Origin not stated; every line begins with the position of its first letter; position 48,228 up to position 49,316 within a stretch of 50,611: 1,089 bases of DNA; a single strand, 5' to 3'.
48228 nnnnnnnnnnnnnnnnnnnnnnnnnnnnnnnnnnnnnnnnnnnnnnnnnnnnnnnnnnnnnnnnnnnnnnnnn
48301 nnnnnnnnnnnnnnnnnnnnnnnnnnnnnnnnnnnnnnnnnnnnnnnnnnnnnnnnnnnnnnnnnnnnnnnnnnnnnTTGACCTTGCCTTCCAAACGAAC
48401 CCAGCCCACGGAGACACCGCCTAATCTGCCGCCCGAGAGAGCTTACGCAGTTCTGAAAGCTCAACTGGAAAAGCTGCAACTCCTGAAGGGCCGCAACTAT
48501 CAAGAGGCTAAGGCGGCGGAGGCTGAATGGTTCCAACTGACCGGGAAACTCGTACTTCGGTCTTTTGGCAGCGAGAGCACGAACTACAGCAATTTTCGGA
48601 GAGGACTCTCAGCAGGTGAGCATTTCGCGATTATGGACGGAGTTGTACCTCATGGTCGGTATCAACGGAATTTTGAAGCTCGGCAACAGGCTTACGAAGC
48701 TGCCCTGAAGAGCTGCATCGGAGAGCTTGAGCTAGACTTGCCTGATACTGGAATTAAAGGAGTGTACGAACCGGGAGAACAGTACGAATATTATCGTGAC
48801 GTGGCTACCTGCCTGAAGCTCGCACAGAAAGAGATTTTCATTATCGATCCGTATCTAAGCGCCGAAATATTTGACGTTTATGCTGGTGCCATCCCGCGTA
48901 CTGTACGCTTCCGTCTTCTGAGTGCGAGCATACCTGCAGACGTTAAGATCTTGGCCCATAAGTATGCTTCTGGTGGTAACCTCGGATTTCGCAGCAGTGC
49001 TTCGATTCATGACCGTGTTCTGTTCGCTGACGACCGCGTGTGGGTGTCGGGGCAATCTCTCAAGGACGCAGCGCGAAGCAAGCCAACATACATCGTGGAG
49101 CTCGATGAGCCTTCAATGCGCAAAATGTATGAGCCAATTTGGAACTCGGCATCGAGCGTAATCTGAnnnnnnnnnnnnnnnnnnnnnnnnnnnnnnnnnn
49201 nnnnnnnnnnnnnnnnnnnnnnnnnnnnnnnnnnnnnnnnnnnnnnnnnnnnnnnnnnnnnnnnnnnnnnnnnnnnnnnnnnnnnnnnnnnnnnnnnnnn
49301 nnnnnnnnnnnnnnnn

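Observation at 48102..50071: Orphan four-gene cassette in a low-GC islet: candidate undescribed defence/conflict system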

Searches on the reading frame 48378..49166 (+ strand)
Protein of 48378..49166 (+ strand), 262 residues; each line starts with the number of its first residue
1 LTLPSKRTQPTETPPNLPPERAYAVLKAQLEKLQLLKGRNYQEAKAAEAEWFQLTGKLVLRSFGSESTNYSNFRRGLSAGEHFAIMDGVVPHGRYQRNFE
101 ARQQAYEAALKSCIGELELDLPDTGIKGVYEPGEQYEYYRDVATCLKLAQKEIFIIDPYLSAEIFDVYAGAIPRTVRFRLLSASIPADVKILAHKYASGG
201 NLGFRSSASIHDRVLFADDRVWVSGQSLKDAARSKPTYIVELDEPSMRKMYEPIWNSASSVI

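Call 4: search_protein_families(library=pfam, proteins=[window:48378-49166:+], max_evalue=1)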
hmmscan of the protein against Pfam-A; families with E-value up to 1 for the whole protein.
window:48378-49166:+ (262 aa): 0 families

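Call 5: search_protein_families(library=padloc, proteins=[window:48378-49166:+], max_evalue=1)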
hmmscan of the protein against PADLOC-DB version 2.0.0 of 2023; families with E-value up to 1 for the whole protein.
window:48378-49166:+ (262 aa): 3 families
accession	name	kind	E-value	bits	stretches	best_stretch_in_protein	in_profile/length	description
PDLC04879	PDC-S05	-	1.8e-11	42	1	125-233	157-265/285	-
PDLC04869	PDC-S05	-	5.9e-10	36.8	1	122-252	167-298/306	-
PDLC05005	PDC-S35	-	0.057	11.1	1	30-123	11-101/264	-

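Call 6: search_protein_families(library=ncbifam, proteins=[window:48378-49166:+], max_evalue=1)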
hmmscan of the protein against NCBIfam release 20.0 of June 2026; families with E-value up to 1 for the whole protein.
window:48378-49166:+ (262 aa): 1 family
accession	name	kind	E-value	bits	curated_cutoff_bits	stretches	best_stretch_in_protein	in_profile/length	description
NF040700.1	VPA1262_N_dom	domain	1.7e-06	27.1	80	1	206-249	419-467/478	VPA1262 family N-terminal domain-containing protein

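Call 7: search_protein_families(library=phrogs, proteins=[window:48378-49166:+], max_evalue=1)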
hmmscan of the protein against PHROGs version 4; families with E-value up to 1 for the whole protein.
window:48378-49166:+ (262 aa): 0 families

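Call 11: find_homologous_proteins(query=window:48378-49166:+)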
Query window:48378-49166:+ (262 aa): 302 proteins with E <= 0.001 among 1316 candidates; the best 120 are listed.
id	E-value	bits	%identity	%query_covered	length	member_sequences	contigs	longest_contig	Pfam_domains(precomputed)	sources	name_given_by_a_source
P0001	1.6e-169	580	100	99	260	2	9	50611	-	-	-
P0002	2.8e-147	507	88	100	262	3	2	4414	-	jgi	-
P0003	4.8e-139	480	82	99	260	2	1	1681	-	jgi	-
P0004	5.5e-132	457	77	99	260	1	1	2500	-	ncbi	-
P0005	6.5e-129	447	78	99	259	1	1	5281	-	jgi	jgi:hypothetical protein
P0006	3.7e-128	444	78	99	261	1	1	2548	-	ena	-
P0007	1.1e-126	440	78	99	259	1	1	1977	-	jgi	jgi:hypothetical protein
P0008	2.5e-126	438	74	99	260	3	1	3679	-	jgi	-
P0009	4.9e-126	438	77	99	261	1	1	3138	-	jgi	jgi:hypothetical protein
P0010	7.6e-126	437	76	98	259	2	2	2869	-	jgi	jgi:hypothetical protein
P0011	3.4e-125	435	75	99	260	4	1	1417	-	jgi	jgi:hypothetical protein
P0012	1.6e-123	429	75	99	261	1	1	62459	-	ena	-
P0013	4.4e-122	425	74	98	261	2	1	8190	-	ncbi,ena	-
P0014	6.5e-122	424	73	100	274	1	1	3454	-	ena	-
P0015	4.5e-121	421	73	99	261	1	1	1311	-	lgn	-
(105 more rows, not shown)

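Call 12: search_solved_structures(query=window:48378-49166:+, max_evalue=10, show_alignments=2)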
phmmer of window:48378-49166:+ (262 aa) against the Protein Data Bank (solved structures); distinct sequences matched with E-value up to 10: 5.
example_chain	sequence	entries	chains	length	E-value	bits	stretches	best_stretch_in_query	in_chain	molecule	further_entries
5box_A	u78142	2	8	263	0.14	14.9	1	94-228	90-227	Putative HTH-type transcriptional regulator TrmBL2 | TrmBL2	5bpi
5bpd_A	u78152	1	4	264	0.15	14.9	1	94-228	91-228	TrmBL2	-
5bqt_A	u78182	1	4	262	0.15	14.9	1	94-228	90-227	Putative HTH-type transcriptional regulator TrmBL2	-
6u8z_A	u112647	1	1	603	1.4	11.7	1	138-165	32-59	Phospholipase D1,Phospholipase D1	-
6ohr_A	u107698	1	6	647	1.5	11.6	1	138-165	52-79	Phospholipase D1, chimeric constuct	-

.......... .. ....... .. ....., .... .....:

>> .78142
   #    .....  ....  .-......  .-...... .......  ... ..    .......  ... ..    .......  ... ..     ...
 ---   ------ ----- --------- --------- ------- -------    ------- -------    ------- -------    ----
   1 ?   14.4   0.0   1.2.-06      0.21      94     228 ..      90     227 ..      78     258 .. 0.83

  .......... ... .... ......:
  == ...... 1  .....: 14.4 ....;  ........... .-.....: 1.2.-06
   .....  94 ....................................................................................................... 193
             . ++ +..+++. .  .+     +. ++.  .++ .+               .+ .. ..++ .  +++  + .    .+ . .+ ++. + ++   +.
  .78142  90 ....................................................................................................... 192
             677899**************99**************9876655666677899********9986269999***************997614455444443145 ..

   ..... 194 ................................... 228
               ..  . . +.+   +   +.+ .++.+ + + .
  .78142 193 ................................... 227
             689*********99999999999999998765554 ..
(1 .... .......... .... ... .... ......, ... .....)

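Call 14: find_related_loci(query=A1, collection=genome_contigs, flank=8000)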
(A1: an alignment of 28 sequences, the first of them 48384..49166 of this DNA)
Query A1 (260 aa) in genome_contigs; peptide patterns used: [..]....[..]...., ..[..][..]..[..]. (x = any residue, [..] = any of these).
130 stretches matched a pattern; 59 encode a relative of the query (tblastn E <= 1e-3); 59 distinct loci.
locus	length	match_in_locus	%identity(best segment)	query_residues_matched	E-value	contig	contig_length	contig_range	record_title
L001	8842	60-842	69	1-260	2e-122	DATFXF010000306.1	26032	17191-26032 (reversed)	MAG TPA_asm: Candidatus Acidiferrales bacterium isolate SMAG_U9510 k141_18327093, whole genome shotgun sequence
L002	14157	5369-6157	65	1-260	3e-111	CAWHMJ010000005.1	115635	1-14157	MAG: uncultured Acidobacteriota bacterium isolate MFD00731.bin.1.195 genome assembly, contig: contig_34595, whole genome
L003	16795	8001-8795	62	1-260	2e-105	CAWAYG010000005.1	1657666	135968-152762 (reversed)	MAG: uncultured Acidobacteriota bacterium isolate MFD06092.bin.1.228 genome assembly, contig: contig_23304, whole genome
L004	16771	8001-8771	60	3-260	2e-100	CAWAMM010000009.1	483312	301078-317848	MAG: uncultured delta proteobacterium isolate MFD01716.bin.1.24 genome assembly, contig: contig_75631, whole genome shot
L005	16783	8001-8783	59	4-260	6e-97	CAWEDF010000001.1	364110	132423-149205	MAG: uncultured Acidobacteriaceae bacterium isolate MFD03346.bin.2.25 genome assembly, contig: contig_12023, whole genom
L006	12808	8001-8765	58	9-260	4e-89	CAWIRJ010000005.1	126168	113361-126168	MAG: uncultured Acidobacteriota bacterium isolate MFD00964.bin.1.44 genome assembly, contig: contig_46990, whole genome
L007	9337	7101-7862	55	1-260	5e-82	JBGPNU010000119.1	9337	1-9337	MAG: Candidatus Binatus sp. isolate OBJ_0618_7090110_207 k141_11725600_length_9337_cov_18.0001, whole genome shotgun seq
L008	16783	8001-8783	53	1-260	4e-80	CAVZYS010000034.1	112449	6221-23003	MAG: uncultured Acidobacteriaceae bacterium isolate MFD06435.bin.1.192 genome assembly, contig: contig_93025, whole geno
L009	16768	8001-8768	46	5-260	2e-71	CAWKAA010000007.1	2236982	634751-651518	MAG: Terriglobia bacterium isolate MFD03346.bin.2.6 genome assembly, contig: contig_6983, whole genome shotgun sequence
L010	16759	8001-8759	43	6-260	1e-67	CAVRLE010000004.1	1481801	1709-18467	MAG: uncultured Acidobacteriota bacterium isolate MFD05513.bin.2.152 genome assembly, contig: contig_17986, whole genome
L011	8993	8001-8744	45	13-260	5e-67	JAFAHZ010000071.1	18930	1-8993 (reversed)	MAG: Vulcanimicrobiota bacterium isolate CP_BE_BS_34 BE_BS_k147_787813, whole genome shotgun sequence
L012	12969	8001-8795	44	1-260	2e-66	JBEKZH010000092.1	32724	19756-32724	MAG: Bryobacteraceae bacterium isolate SPRUCE 694 SPRUCE_694_92, whole genome shotgun sequence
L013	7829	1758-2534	44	1-260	2e-66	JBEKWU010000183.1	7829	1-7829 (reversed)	MAG: Bryobacteraceae bacterium isolate SPRUCE 635 SPRUCE_635_183, whole genome shotgun sequence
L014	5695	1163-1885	45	18-260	5e-66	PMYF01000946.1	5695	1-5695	MAG: Acidobacteria bacterium isolate fen_180 73.20110800_E2D.41_contig_9092, whole genome shotgun sequence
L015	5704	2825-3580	43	1-253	2e-64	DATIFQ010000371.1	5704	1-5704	MAG TPA_asm: Bryobacteraceae bacterium isolate SMAG_U16399 k141_1082092, whole genome shotgun sequence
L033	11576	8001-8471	42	108-259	2e-28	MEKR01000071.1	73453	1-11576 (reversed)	MAG: Acidobacteria bacterium RIFCSPLOWO2_02_FULL_61_28 rifcsplowo2_02_scaffold_2492, whole genome shotgun sequence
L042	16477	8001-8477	38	106-259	5e-25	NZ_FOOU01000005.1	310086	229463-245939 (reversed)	Neptunomonas qingdaonensis strain CGMCC 1.10971, whole genome shotgun sequence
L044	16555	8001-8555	30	90-260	1e-24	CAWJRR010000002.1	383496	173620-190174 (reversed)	MAG: Candidatus Bathyarchaeota archaeon isolate MFD03726.bin.2.72 genome assembly, contig: contig_17485, whole genome sh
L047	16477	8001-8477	35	106-259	1e-22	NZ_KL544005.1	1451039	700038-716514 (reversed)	Rheinheimera texasensis DSM 17496 Q399DRAFT_scaffold00001.1, whole genome shotgun sequence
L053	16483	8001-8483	31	108-259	1e-17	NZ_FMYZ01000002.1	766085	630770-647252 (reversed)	Cupriavidus sp. YR651, whole genome shotgun sequence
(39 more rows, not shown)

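Call 27: find_encoding_contigs(protein=P0002, flank=6000, max_places=3)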
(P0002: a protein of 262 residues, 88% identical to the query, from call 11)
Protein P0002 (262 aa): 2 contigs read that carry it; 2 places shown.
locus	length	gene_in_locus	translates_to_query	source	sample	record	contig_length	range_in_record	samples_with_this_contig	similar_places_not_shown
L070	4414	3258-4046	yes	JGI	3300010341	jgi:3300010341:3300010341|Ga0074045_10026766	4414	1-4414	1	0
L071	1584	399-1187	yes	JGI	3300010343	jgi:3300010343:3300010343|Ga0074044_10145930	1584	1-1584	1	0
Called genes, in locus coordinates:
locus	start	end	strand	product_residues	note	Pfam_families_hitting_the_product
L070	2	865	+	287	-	?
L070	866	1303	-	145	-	-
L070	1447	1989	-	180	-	-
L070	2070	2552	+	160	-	PF04008:Adenosine_kin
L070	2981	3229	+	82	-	-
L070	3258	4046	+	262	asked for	-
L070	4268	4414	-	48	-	?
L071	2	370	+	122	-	?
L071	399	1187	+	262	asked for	-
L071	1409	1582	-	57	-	?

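Call 43: predict_structure(alignment_id=A1)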
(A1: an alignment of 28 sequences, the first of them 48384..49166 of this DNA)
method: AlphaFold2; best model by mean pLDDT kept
length: 260 residues; sequences in the alignment: 28
mean_pLDDT: 84.2   pTM: 0.51
mean pLDDT of the five models: 84.2, 79.4, 78.4, 76.6, 71.7
residues with pLDDT >= 90: 122; 70-90: 101; 50-70: 25; < 50: 12
segments of 3 or more residues with pLDDT < 50: 1-4, 225-230
pLDDT, mean of each block of 10 residues (from residue 1): 55 85 93 93 94 95 91 84 68 91 94 77 66 82 89 91 85 87 90 81 91 93 55 72 92 95
secondary structure, 60 per line:
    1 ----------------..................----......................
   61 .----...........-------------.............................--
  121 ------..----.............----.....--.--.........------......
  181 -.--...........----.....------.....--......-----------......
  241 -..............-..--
elements in order: H17-34 H39-61 H66-76 H90-118 H133-145 E150-154 H160-168 E175-180 H185-195 E200-204 E211-215 E218-223 E235-240 H242-255

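Call 47: fold_search(model_id=the predicted structure, library=pdb)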
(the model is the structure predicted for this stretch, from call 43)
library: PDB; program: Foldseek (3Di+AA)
matches with E <= 10: 768; with E <= 0.001: 41
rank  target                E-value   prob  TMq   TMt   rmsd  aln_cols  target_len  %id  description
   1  5box_A                9.0e-09  1.00  0.41  0.41  19.7       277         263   18  Structure of TrmBL2, an archaeal chromatin protein, shows a novel mode of DNA binding. (released 2015-09-02)
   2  5bpd_B                1.0e-08  1.00  0.40  0.39   8.5       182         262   22  Structure of TrmBL2, an archaeal chromatin protein, shows a novel mode of DNA binding. (released 2015-09-02)
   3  5bpd_C                1.2e-08  1.00  0.41  0.41  13.1       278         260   19  Structure of TrmBL2, an archaeal chromatin protein, shows a novel mode of DNA binding. (released 2015-09-02)
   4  5bpi_C                1.6e-08  1.00  0.42  0.42  10.9       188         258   20  Structure of TrmBL2, an archaeal chromatin protein, shows a novel mode of DNA binding. (released 2015-09-02)
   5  5bqt_A                3.7e-08  1.00  0.42  0.42  19.1       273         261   18  Structure of TrmBL2, an archaeal chromatin protein, shows a novel mode of DNA binding. (released 2015-09-02)
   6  5bpd_D                5.0e-08  1.00  0.39  0.39  14.3       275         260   20  Structure of TrmBL2, an archaeal chromatin protein, shows a novel mode of DNA binding. (released 2015-09-02)
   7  5bpi_D                8.8e-08  1.00  0.41  0.42  10.8       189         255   21  Structure of TrmBL2, an archaeal chromatin protein, shows a novel mode of DNA binding. (released 2015-09-02)
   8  5bqt_B                3.4e-07  1.00  0.40  0.41  18.9       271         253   18  Structure of TrmBL2, an archaeal chromatin protein, shows a novel mode of DNA binding. (released 2015-09-02)
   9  4urj_D                1.0e-05  1.00  0.36  0.51   6.1       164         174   15  Crystal structure of human BJ-TSA-9 (released 2014-10-01)
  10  3qph_A                1.2e-05  1.00  0.40  0.32  10.3       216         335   14  The three-dimensional structure of TrmB, a global transcriptional regulator of the hyperthermophilic archaeon Pyrococc (released 2012-05-30)
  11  4urj_B                2.0e-05  1.00  0.39  0.55   5.3       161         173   17  Crystal structure of human BJ-TSA-9 (released 2014-10-01)
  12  9fhk_A                2.7e-05  1.00  0.38  0.30  12.6       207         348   15  Structure of the F13 protein of Vaccinia virus (P21 crystal form) (released 2025-03-12)
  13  4urj_A                3.9e-05  1.00  0.37  0.53   6.1       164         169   15  Crystal structure of human BJ-TSA-9 (released 2014-10-01)
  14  5qhm                  5.1e-05  1.00  0.35  0.52   4.9       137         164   14  PanDDA analysis group deposition of models with modelled events (e.g. bound ligands) -- Crystal Structure of human FAM83 (released 2018-12-19)
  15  9fhk_B                5.1e-05  1.00  0.39  0.31  13.5       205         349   15  Structure of the F13 protein of Vaccinia virus (P21 crystal form) (released 2025-03-12)
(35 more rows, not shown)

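Call 68: search_protein_families(library=padloc, proteins=[L042:7782-8480:+, L047:7716-8480:+, L053:7764-8486:+, L033:7776-8474:+, L044:7971-8558:+, L009:7998-8771:+], max_evalue=0.01)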
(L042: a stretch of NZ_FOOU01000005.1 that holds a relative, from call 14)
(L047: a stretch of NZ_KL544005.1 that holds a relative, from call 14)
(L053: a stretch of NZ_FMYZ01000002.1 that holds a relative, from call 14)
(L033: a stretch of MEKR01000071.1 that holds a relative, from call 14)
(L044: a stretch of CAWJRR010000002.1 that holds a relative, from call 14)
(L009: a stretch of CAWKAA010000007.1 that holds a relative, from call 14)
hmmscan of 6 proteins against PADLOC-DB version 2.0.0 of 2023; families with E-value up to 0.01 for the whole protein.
L042:7782-8480:+ (232 aa): 2 families
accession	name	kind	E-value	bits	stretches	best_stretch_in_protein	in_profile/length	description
PDLC04869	PDC-S05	-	1.9e-23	81.1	1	38-201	133-279/306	-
PDLC04879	PDC-S05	-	1.2e-21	75.4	1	89-201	156-265/285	-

L047:7716-8480:+ (254 aa): 2 families
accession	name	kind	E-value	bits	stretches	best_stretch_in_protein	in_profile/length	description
PDLC04869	PDC-S05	-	7.8e-23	79.1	1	103-223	162-279/306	-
PDLC04879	PDC-S05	-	1.3e-20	72.1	1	113-223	158-265/285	-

L053:7764-8486:+ (240 aa): 3 families
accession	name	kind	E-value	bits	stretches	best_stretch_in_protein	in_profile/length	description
PDLC04869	PDC-S05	-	6.7e-19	66.2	1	93-213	167-283/306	-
PDLC04879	PDC-S05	-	1.2e-16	59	1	94-214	154-270/285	-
PDLC03924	MkoC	-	0.0013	14.9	1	112-196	996-1090/1136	-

L033:7776-8474:+ (232 aa): 4 families
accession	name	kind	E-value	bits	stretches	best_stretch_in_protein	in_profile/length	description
PDLC04869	PDC-S05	-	1e-16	59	1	93-203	173-281/306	-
PDLC04879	PDC-S05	-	6.5e-15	53.3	1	94-205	161-269/285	-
PDLC03924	MkoC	-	0.0014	14.7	1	105-187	995-1089/1136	-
PDLC02614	DrmC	-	0.0016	16.2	1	104-188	23-112/153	DrmC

L044:7971-8558:+ (195 aa): 2 families
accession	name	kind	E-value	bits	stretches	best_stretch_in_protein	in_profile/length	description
PDLC04869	PDC-S05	-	4.1e-24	83.3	1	55-188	169-301/306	-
PDLC04879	PDC-S05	-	9.4e-20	69.2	1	56-178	157-277/285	-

L009:7998-8771:+ (257 aa): 3 families
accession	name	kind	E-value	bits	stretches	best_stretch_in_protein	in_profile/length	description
PDLC04879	PDC-S05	-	2.1e-16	58.2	1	80-227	118-267/285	-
PDLC04869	PDC-S05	-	3.4e-16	57.3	1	111-227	164-281/306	-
PDLC05005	PDC-S35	-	0.0029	15.4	1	19-113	8-99/264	-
